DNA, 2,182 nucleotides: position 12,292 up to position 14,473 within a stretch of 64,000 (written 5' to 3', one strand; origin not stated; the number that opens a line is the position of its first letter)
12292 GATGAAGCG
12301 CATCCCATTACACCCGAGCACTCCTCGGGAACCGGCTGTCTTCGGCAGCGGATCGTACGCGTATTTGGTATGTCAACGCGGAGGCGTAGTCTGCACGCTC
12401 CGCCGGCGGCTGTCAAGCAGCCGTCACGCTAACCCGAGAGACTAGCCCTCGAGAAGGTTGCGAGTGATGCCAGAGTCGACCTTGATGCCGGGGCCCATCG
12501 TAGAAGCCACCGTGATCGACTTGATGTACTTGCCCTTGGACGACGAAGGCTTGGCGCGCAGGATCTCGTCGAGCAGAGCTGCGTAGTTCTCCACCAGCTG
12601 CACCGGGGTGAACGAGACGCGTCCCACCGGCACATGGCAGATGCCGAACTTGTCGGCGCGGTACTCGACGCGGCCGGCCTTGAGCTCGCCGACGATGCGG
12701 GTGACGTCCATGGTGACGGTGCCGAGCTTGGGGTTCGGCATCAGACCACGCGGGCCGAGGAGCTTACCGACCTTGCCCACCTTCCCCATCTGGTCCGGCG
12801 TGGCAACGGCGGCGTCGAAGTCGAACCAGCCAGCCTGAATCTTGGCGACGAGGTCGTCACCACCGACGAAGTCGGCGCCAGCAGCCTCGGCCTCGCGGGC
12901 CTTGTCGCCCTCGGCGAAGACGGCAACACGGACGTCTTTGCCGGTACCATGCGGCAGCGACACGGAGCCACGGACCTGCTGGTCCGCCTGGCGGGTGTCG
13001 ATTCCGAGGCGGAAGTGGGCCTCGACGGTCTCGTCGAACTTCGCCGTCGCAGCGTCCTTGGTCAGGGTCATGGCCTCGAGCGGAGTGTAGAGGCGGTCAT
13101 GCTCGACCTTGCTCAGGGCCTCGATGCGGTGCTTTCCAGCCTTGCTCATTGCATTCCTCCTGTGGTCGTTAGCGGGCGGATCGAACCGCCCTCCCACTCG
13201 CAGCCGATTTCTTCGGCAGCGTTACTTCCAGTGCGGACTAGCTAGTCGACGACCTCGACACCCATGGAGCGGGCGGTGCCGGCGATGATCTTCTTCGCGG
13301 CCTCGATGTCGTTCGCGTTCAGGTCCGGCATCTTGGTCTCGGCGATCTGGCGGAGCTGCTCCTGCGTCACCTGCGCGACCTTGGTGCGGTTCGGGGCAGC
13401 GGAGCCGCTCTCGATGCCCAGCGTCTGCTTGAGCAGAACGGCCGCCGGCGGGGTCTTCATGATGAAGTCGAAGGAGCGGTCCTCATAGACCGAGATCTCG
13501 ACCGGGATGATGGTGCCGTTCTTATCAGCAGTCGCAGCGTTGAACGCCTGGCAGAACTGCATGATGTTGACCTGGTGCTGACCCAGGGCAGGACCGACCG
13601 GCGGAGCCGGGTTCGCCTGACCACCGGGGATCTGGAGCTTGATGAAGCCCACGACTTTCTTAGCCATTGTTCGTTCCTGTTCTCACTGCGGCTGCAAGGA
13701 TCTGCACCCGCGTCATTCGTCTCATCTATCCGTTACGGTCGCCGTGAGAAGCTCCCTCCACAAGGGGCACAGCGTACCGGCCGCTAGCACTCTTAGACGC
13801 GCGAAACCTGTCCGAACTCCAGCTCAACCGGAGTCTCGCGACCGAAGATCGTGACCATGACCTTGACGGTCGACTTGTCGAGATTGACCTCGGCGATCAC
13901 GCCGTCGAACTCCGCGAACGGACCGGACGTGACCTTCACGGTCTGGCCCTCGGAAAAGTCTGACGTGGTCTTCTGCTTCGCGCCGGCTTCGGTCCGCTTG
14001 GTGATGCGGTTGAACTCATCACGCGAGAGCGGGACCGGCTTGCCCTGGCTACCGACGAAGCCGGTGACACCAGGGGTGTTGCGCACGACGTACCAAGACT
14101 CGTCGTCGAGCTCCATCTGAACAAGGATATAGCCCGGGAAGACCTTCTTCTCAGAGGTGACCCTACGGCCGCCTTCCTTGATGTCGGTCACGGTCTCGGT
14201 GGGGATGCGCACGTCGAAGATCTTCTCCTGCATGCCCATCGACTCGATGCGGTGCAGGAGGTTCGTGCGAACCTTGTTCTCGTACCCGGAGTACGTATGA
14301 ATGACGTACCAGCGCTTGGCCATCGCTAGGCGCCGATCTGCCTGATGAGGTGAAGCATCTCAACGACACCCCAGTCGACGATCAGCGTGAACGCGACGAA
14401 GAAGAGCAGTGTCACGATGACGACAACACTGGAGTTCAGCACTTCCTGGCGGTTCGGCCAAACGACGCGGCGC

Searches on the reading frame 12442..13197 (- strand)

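Call 52: search_protein_families(library=pfam, proteins=[window:12442-13197:-], max_evalue=0.0001)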
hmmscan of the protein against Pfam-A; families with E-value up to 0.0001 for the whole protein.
window:12442-13197:- (251 aa): 1 family
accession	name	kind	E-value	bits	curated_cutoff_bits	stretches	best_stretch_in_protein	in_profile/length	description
PF00687.26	Ribosomal_L1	-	1e-68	231.3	32.2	1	48-236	3-198/198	Ribosomal protein L1p/L10e family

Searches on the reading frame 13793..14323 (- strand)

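Call 52: search_protein_families(library=pfam, proteins=[window:13793-14323:-], max_evalue=0.0001)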
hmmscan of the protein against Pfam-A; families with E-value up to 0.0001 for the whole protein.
window:13793-14323:- (176 aa): 2 families
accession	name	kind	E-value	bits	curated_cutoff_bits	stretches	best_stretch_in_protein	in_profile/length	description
PF02357.24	NusG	-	5.3e-32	110.6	22.2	1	3-107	1-92/93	Transcription termination factor nusG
PF00467.35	KOW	-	4.7e-07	29.8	22.3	1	125-155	1-31/32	KOW motif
